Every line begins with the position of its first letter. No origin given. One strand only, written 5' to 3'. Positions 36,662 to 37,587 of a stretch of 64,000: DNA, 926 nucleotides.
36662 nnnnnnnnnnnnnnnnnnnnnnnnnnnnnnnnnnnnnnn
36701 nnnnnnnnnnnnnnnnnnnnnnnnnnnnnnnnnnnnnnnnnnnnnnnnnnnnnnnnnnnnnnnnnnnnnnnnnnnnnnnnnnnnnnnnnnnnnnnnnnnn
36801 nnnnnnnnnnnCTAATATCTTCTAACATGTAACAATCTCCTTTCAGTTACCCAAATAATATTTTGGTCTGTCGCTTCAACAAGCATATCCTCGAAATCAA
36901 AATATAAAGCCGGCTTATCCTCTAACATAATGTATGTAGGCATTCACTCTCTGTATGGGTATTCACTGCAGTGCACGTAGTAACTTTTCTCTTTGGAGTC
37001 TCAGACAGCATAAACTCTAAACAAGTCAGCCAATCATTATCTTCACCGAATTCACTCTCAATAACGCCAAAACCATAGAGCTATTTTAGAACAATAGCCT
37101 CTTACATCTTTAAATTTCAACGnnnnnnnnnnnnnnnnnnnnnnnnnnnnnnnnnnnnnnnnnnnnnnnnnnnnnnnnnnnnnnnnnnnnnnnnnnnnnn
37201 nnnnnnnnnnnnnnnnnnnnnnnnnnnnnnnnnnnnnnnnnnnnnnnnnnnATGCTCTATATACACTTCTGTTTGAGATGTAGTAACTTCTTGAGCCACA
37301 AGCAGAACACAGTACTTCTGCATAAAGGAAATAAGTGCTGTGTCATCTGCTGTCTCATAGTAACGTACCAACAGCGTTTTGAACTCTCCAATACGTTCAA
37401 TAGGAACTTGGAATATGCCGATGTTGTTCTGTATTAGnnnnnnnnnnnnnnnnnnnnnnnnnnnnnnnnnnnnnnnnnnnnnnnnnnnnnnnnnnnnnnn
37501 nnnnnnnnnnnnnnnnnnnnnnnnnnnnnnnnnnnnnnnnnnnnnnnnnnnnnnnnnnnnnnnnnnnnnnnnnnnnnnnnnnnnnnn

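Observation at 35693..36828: HipA-like kinase core split from a co-translated 125-aa partner, with no HipB-type HTH gene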

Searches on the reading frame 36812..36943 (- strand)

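Call 3: search_protein_families(library=pfam, proteins=[window:36812-36943:-], max_evalue=1)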
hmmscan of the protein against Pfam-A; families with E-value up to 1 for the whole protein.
window:36812-36943:- (43 aa): 0 families

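Call 4: search_protein_families(library=ncbifam, proteins=[window:36812-36943:-], max_evalue=1)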
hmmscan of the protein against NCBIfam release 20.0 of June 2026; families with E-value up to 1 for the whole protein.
window:36812-36943:- (43 aa): 2 families
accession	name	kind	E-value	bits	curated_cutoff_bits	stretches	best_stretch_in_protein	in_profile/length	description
TIGR03461.1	pabC_Proteo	equivalog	0.051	12.8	176.85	1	11-37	159-185/262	aminodeoxychorismate lyase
NF004761.0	PRK06092.1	equivalog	0.073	12.3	260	1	10-38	160-188/268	aminodeoxychorismate lyase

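Call 5: search_protein_families(library=padloc, proteins=[window:36812-36943:-], max_evalue=1)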
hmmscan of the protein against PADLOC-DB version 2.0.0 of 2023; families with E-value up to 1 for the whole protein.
window:36812-36943:- (43 aa): 0 families

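Call 6: search_protein_families(library=phrogs, proteins=[window:36812-36943:-], max_evalue=1)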
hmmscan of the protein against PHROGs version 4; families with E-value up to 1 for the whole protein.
window:36812-36943:- (43 aa): 0 families

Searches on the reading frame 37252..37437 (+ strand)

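Call 91: search_protein_families(library=pfam, proteins=[window:37252-37437:+], max_evalue=0.05)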
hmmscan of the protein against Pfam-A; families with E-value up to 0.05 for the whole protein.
window:37252-37437:+ (61 aa): 1 family
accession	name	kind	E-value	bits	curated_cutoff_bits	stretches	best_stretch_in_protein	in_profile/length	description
PF15862.10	Coilin_N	-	0.044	14.1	32.9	1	15-48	9-46/139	Coilin N-terminus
